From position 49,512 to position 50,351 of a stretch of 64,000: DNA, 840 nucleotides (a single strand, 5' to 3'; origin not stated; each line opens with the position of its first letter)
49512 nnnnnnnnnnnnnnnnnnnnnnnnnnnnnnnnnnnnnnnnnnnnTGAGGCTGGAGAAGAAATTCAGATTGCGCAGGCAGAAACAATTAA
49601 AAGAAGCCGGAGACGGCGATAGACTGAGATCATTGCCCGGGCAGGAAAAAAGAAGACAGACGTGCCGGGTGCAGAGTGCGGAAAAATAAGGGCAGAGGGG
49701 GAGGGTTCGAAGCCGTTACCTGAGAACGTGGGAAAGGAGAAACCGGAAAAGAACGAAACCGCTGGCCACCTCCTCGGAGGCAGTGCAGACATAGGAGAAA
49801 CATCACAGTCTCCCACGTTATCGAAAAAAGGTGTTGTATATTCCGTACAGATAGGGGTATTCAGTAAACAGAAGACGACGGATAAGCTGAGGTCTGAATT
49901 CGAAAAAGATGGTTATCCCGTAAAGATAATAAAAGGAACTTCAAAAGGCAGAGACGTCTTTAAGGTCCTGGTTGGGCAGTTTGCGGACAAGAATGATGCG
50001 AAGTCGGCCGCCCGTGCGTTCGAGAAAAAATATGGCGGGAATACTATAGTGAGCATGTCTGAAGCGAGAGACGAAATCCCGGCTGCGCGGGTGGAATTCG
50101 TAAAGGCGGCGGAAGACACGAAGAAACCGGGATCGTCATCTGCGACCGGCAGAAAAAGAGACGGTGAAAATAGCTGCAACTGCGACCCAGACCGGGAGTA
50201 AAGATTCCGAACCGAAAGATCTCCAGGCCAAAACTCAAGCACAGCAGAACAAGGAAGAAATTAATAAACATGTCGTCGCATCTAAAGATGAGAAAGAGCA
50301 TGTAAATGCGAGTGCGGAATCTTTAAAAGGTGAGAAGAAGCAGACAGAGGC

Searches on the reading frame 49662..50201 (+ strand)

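Call 61: search_protein_families(library=pfam, proteins=[window:49662-50201:+], max_evalue=0.00001)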
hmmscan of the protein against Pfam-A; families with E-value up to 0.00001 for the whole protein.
window:49662-50201:+ (179 aa): 1 family
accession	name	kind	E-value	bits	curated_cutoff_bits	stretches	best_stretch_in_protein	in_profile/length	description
PF05036.18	SPOR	-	4.2e-12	46.7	21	1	59-129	4-74/76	SPOR domain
